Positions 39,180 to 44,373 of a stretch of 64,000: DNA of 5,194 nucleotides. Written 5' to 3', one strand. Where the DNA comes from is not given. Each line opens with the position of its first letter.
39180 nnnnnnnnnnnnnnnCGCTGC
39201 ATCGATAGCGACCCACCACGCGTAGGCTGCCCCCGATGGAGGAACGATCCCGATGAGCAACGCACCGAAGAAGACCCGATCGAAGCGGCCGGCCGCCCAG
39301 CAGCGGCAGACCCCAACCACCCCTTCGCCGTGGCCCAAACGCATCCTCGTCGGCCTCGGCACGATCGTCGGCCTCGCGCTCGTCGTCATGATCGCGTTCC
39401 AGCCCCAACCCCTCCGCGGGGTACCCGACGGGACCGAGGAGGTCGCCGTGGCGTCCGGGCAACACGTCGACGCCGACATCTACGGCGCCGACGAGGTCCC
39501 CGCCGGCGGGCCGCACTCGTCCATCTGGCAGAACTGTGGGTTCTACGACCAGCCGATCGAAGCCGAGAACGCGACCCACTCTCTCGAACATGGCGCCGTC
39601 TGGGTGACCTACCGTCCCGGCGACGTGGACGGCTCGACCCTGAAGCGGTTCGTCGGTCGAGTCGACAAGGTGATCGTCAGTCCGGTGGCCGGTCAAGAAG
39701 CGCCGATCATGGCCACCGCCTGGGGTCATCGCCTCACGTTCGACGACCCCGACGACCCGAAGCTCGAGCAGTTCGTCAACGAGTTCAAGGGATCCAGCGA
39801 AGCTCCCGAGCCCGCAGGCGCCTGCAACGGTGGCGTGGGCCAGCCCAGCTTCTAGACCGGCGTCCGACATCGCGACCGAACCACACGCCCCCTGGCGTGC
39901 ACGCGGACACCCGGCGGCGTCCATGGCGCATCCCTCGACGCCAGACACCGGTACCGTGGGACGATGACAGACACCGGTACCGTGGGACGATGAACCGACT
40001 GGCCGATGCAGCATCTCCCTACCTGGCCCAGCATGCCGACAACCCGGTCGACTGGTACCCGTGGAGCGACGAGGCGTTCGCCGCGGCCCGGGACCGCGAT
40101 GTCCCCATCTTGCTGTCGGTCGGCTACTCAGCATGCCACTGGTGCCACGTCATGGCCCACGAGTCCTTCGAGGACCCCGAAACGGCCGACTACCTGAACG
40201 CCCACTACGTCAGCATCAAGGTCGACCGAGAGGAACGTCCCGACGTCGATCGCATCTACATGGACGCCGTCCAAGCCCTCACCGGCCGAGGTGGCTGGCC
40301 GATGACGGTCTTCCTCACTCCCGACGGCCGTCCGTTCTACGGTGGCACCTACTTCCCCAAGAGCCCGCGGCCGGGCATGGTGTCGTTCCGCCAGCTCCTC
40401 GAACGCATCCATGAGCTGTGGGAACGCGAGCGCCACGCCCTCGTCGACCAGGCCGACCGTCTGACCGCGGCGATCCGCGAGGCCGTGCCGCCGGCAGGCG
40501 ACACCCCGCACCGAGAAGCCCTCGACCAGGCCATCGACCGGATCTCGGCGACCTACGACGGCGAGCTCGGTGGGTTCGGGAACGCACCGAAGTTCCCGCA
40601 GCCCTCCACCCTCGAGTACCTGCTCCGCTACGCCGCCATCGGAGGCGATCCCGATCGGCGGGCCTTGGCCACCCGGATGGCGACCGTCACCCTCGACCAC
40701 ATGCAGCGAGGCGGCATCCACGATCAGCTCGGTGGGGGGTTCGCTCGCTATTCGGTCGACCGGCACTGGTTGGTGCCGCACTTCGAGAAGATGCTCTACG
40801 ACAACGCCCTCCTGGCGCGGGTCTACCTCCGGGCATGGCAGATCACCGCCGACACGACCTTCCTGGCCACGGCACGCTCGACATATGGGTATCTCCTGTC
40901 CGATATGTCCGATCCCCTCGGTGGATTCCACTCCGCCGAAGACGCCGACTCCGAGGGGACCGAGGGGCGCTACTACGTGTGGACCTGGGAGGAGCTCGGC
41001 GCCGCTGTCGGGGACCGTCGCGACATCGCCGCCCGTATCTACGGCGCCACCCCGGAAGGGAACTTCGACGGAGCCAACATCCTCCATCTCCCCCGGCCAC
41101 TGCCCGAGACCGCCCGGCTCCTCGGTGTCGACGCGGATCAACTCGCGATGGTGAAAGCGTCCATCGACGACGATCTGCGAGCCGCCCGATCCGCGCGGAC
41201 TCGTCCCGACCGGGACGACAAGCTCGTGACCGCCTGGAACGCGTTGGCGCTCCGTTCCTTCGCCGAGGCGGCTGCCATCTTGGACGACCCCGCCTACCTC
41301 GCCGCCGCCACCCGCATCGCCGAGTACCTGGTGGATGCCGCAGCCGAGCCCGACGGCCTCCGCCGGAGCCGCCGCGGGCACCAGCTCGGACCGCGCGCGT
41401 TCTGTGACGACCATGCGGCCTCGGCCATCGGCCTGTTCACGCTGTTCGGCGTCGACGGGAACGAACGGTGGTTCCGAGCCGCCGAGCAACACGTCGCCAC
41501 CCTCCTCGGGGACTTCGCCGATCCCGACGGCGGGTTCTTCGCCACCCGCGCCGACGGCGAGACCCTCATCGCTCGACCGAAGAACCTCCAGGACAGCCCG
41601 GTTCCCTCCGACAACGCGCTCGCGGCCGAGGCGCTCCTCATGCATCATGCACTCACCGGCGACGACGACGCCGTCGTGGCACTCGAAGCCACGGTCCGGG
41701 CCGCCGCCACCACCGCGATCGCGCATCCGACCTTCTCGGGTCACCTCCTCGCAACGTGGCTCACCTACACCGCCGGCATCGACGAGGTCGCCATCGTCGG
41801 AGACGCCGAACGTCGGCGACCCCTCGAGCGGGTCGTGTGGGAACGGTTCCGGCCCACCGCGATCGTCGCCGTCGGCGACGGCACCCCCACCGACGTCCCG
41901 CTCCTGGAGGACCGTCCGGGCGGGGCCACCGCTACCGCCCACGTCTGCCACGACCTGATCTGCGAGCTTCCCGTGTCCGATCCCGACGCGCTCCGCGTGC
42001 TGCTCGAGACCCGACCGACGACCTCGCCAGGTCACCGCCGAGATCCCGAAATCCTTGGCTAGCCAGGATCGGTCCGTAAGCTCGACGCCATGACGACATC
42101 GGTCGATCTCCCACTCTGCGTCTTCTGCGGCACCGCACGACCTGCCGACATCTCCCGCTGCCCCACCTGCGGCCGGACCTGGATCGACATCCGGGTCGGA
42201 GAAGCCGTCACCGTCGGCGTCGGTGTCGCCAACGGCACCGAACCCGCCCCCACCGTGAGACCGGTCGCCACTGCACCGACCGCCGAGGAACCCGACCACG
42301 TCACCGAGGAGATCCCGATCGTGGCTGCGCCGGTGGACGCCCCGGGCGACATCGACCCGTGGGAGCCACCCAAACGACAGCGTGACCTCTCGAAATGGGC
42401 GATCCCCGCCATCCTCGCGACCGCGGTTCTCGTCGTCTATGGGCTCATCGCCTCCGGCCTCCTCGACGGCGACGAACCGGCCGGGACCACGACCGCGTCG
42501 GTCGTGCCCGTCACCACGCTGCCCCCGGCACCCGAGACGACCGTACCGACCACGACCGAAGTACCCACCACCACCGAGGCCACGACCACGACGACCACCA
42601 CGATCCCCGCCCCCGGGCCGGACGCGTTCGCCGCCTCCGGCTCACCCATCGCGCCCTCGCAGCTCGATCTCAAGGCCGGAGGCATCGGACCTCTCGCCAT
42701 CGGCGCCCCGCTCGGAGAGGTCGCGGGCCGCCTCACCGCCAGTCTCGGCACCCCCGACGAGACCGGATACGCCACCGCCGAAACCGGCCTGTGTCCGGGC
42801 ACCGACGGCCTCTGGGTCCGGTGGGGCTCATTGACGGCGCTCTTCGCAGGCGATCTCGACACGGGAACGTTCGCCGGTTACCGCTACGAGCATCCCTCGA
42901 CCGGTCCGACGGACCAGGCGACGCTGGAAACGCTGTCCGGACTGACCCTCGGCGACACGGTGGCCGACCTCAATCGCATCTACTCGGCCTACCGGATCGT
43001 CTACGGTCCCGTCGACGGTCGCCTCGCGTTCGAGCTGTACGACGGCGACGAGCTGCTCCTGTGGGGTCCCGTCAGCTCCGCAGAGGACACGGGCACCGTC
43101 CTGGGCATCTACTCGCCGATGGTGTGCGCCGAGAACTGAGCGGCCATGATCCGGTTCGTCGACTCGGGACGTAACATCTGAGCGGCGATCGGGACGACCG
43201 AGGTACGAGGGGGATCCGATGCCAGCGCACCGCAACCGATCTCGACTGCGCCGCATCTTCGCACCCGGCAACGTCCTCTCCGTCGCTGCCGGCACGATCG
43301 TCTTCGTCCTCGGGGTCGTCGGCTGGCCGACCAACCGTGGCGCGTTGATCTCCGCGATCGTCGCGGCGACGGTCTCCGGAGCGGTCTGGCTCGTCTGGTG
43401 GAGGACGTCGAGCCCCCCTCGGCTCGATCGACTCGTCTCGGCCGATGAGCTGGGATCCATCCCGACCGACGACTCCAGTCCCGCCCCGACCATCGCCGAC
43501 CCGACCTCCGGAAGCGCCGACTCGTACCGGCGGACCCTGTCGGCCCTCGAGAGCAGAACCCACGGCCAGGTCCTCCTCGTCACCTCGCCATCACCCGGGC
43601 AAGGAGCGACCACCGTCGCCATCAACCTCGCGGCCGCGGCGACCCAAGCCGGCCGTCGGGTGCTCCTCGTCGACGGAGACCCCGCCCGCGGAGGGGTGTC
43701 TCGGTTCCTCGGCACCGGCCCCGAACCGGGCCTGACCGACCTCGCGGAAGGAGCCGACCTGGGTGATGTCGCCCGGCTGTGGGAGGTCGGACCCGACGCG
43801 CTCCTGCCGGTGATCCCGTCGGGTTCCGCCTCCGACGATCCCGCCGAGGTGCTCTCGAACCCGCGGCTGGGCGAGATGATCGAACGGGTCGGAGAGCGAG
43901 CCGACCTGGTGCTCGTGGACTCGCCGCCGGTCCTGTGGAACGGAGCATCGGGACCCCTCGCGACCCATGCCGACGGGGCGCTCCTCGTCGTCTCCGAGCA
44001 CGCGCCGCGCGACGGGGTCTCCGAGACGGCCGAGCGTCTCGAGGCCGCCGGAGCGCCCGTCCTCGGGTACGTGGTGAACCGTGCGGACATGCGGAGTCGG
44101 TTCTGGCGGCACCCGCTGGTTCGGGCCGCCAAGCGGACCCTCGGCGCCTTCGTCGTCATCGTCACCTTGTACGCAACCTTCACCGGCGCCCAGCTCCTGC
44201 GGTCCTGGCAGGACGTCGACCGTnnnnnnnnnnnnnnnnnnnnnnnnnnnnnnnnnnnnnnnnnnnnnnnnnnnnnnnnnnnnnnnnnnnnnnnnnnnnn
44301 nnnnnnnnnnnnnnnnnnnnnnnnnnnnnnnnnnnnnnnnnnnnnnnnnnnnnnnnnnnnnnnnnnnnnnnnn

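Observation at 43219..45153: Single polypeptide fusing a CpsC/CpsD-like BY-kinase module with a dead Walker A to an extracellular LCP (LytR-CpsA-Psr) domain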

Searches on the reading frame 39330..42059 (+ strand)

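Call 13: search_protein_families(library=pfam, proteins=[window:39330-42059:+], max_evalue=0.001)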
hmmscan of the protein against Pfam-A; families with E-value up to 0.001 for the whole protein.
window:39330-42059:+ (910 aa): 2 families
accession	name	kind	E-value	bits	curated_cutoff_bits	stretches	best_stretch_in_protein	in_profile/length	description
PF03190.21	Thioredox_DsbH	-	3.6e-77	258.3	27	1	222-382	2-162/163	Protein of unknown function, DUF255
PF13899.12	Thioredoxin_7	-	2.5e-09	37.6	27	1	241-331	1-83/83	Thioredoxin-like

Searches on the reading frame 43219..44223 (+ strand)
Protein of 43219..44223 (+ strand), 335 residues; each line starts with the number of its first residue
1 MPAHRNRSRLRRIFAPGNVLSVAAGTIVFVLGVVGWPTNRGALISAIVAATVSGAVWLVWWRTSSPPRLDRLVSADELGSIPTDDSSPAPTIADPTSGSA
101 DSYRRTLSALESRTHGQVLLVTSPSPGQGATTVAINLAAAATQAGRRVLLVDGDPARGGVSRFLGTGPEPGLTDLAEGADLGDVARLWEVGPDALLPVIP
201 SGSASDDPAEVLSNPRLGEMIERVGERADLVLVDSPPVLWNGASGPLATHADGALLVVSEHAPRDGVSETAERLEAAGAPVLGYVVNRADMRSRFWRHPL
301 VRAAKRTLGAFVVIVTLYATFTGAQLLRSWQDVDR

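Call 24: search_protein_representatives(protein=window:43219-44223:+)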
Query: 335 residues. Proteins with E-value up to 0.001 (for the whole library): 62007; up to 1e-10: 27347; up to 1e-30: 24. The best 150 are listed.
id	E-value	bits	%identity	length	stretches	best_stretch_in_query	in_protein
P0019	1.1e-110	386.5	55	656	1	4-334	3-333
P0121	5.7e-66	239.5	43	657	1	6-335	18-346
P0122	1.0e-64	235.4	41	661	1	6-334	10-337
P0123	6.1e-62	226.2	43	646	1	14-335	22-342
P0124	3.0e-61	224.0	50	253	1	4-224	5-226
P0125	5.7e-61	223.0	45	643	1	31-334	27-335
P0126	1.2e-56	208.8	38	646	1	5-331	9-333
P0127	1.2e-56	208.8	45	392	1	9-335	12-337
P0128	3.6e-49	184.3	42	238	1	6-237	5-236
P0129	2.7e-44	168.3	47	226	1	66-288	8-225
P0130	2.9e-43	164.9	39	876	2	79-289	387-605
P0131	2.1e-39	152.2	46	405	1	99-277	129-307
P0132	3.8e-39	151.3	42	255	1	66-288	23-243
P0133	2.7e-38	148.5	44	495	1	149-335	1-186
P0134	6.3e-38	147.3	47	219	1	120-311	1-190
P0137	5.4e-33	131.1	33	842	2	84-300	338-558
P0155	5.2e-29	118.0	36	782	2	75-286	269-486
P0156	1.8e-28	116.2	35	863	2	112-286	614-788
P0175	5.4e-27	111.4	34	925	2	83-291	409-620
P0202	5.0e-26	108.2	38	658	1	46-296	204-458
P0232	2.6e-25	105.8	35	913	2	117-288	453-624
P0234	2.7e-25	105.8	42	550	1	89-293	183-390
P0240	3.4e-25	105.5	40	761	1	93-291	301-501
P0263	6.6e-25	104.5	37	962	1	69-291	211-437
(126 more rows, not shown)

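Call 63: find_encoding_contigs(protein=P0132, flank=5000, max_places=2)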
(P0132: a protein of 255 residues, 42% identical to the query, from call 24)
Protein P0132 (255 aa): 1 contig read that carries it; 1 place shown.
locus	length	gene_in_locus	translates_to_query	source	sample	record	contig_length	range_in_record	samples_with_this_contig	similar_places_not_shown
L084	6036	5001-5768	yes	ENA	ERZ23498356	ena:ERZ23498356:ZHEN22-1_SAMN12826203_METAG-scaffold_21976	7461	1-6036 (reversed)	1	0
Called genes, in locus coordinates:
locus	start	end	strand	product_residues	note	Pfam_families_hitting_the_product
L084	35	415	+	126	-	-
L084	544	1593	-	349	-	PF00140:Sigma70_r1_2, PF04542:Sigma70_r2, PF04539:Sigma70_r3, PF04545:Sigma70_r4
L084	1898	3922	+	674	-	PF03190:Thioredox_DsbH, PF13899:Thioredoxin_7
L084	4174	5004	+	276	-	-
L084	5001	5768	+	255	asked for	-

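Call 64: find_encoding_contigs(protein=P0126, flank=8000, max_places=1)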
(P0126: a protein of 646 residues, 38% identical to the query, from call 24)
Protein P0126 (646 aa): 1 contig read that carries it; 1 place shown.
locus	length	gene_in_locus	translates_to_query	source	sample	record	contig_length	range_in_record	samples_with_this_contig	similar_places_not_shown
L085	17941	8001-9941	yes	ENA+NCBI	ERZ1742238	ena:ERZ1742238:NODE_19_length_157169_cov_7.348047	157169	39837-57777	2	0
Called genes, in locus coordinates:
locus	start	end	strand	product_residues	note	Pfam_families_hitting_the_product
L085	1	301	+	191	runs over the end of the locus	PF18306:LDcluster4, PF03641:Lysine_decarbox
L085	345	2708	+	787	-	PF01935:DUF87 (weak)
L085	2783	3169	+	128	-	-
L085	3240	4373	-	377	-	PF00140:Sigma70_r1_2, PF04542:Sigma70_r2, PF04539:Sigma70_r3, PF04545:Sigma70_r4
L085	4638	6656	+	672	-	PF03190:Thioredox_DsbH, PF13899:Thioredoxin_7 (weak)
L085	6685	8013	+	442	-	-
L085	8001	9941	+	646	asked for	PF03816:LytR_cpsA_psr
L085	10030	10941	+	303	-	-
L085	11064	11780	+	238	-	-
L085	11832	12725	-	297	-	PF09678:Caa3_CtaG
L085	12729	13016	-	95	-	PF03626:COX4_pro (weak)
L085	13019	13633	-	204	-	PF00510:COX3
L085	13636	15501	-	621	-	PF00115:COX1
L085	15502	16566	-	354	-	PF02790:COX2_TM, PF00116:COX2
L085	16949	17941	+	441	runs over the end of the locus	PF00390:malic, PF03949:Malic_M (weak)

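Call 67: search_protein_families(library=pfam, proteins=[P0263, P0240, P0155, P0202, P0234, P0175, P0232, P0130, P0137, P0156], max_evalue=0.0001)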
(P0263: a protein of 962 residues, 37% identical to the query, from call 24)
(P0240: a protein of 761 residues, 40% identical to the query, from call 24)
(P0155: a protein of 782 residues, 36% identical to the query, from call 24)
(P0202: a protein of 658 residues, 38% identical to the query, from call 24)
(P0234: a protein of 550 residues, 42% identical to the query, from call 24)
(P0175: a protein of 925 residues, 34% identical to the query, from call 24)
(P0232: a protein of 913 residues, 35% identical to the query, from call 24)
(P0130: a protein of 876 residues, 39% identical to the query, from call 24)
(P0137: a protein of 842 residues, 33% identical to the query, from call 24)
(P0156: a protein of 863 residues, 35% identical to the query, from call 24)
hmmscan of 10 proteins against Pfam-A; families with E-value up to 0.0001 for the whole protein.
P0263 (962 aa): 4 families
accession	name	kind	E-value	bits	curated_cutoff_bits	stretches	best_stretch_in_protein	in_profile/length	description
PF13614.12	AAA_31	-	7.2e-12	46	27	1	264-405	2-149/177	AAA domain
PF02706.20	Wzz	-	4.6e-11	43.3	25.5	1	2-92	4-91/91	Chain length determinant protein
PF10609.15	ParA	-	5.7e-08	32.9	27.1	1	264-445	4-185/246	NUBPL iron-transfer P-loop NTPase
PF01656.29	CbiA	-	2.5e-06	27.9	25.4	1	266-435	1-83/125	CobQ/CobB/MinD/ParA nucleotide binding domain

P0240 (761 aa): 6 families
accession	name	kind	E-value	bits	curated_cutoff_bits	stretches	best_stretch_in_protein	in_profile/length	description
PF02706.20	Wzz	-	4.6e-09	36.9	25.5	1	11-101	4-88/91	Chain length determinant protein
PF10609.15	ParA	-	4.6e-09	36.5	27.1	1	329-498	5-174/246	NUBPL iron-transfer P-loop NTPase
PF13614.12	AAA_31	-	1.7e-08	35.1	27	1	328-470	2-150/177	AAA domain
PF01656.29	CbiA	-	2.5e-08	34.4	25.4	1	330-501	1-85/125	CobQ/CobB/MinD/ParA nucleotide binding domain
PF09140.17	MipZ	-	2.4e-06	27.5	20.7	1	329-445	2-108/262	ATPase MipZ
PF13807.11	GNVR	-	2.9e-05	24.3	27.7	1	200-259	24-81/82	G-rich domain on putative tyrosine kinase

P0155 (782 aa): 10 families
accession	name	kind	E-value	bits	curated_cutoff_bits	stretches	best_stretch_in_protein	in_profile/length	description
PF13614.12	AAA_31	-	1.3e-14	55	27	1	326-470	12-160/177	AAA domain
PF01656.29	CbiA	-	8.8e-13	48.7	25.4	2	318-492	1-86/125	CobQ/CobB/MinD/ParA nucleotide binding domain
PF10609.15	ParA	-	2.9e-09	37.2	27.1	0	572-690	5-121/246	NUBPL iron-transfer P-loop NTPase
PF02706.20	Wzz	-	8.1e-09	36.1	25.5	1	21-110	5-90/91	Chain length determinant protein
PF07015.17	VirC1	-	2e-08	34.3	24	0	576-613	7-44/231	VirC1 protein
PF09140.17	MipZ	-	1.1e-07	31.9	20.7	0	580-689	10-108/262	ATPase MipZ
PF13500.12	AAA_26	-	1e-06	29.2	27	0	452-534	130-192/198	AAA domain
PF00448.28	SRP54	-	3.4e-06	27.3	22.7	0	326-359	11-44/196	SRP54-type protein, GTPase domain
PF25199.1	nSTAND_NTPase5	-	4.1e-06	27.1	34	0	566-610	36-81/145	Novel STAND NTPase 5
PF13245.12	AAA_19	-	2.8e-05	24.7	25.1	0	571-635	11-66/134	AAA domain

P0202 (658 aa): 5 families
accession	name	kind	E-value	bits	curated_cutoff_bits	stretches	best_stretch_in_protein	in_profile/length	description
PF02706.20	Wzz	-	9e-13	48.8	25.5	1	19-108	2-89/91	Chain length determinant protein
PF01656.29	CbiA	-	2.2e-07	31.3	25.4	1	291-324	10-43/125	CobQ/CobB/MinD/ParA nucleotide binding domain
PF13614.12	AAA_31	-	4.1e-07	30.5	27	1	292-409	14-138/177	AAA domain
PF10609.15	ParA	-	5.5e-07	29.7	27.1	1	283-449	7-173/246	NUBPL iron-transfer P-loop NTPase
PF13807.11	GNVR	-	6.8e-05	23.1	27.7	1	176-214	41-79/82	G-rich domain on putative tyrosine kinase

P0234 (550 aa): 2 families
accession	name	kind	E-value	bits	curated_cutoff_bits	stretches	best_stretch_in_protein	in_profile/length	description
PF10609.15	ParA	-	2e-07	31.2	27.1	1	214-265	4-55/246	NUBPL iron-transfer P-loop NTPase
PF01656.29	CbiA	-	1.4e-06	28.7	25.4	1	216-258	1-43/125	CobQ/CobB/MinD/ParA nucleotide binding domain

P0175 (925 aa): 5 families
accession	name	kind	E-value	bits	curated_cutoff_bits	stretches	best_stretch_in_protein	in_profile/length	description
PF01656.29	CbiA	-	2.9e-17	63.2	25.4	1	451-621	3-86/125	CobQ/CobB/MinD/ParA nucleotide binding domain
PF10609.15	ParA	-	1.2e-15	58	27.1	2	449-617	6-174/246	NUBPL iron-transfer P-loop NTPase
PF13614.12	AAA_31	-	2.4e-12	47.6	27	1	677-814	14-156/177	AAA domain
PF09140.17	MipZ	-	2.8e-09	37.1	20.7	0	456-568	10-111/262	ATPase MipZ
PF13500.12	AAA_26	-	9.8e-05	22.7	27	0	564-621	112-170/198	AAA domain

P0232 (913 aa): 4 families
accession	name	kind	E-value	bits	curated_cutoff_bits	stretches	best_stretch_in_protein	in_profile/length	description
PF01656.29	CbiA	-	4.2e-13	49.8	25.4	1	648-759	2-69/125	CobQ/CobB/MinD/ParA nucleotide binding domain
PF10609.15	ParA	-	8.9e-13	48.7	27.1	1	645-814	4-171/246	NUBPL iron-transfer P-loop NTPase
PF13614.12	AAA_31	-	4.6e-11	43.4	27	1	657-787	14-148/177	AAA domain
PF09140.17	MipZ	-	3.2e-08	33.7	20.7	1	654-707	10-62/262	ATPase MipZ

P0130 (876 aa): 5 families
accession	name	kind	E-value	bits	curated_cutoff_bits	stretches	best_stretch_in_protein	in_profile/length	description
PF13614.12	AAA_31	-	3.9e-17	63.2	27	1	633-771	3-149/177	AAA domain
PF10609.15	ParA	-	2.6e-16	60.2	27.1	1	433-605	4-175/246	NUBPL iron-transfer P-loop NTPase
PF01656.29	CbiA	-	4.7e-16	59.3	25.4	2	634-765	1-65/125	CobQ/CobB/MinD/ParA nucleotide binding domain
PF09140.17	MipZ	-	1.3e-09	38.2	20.7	0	439-568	7-124/262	ATPase MipZ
PF25199.1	nSTAND_NTPase5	-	4.7e-05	23.7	34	0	415-473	20-82/145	Novel STAND NTPase 5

P0137 (842 aa): 5 families
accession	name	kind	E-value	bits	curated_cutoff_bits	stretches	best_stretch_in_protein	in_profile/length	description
PF01656.29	CbiA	-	1.1e-09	38.7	25.4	0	385-417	11-43/125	CobQ/CobB/MinD/ParA nucleotide binding domain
PF13614.12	AAA_31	-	2.6e-09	37.7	27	1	385-514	14-147/177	AAA domain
PF10609.15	ParA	-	7.9e-08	32.4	27.1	0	649-804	17-171/246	NUBPL iron-transfer P-loop NTPase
PF02706.20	Wzz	-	6.4e-07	30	25.5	1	10-96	4-89/91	Chain length determinant protein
PF00142.24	Fer4_NifH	-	2.7e-05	24.2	25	0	385-416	12-43/271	4Fe-4S iron sulfur cluster binding proteins, NifH/frxC family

P0156 (863 aa): 6 families
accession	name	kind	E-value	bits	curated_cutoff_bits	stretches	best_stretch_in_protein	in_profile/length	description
PF01656.29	CbiA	-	1.5e-17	64.1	25.4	1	435-483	3-50/125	CobQ/CobB/MinD/ParA nucleotide binding domain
PF13614.12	AAA_31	-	7.1e-16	59.1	27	2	631-775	14-163/177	AAA domain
PF10609.15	ParA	-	1.9e-13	50.9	27.1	1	432-483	5-56/246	NUBPL iron-transfer P-loop NTPase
PF09140.17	MipZ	-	7.6e-11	42.2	20.7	1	441-550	11-109/262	ATPase MipZ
PF00448.28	SRP54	-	6.3e-05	23.1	22.7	0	441-489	11-60/196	SRP54-type protein, GTPase domain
PF13500.12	AAA_26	-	9.4e-05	22.8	27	0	755-792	131-168/198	AAA domain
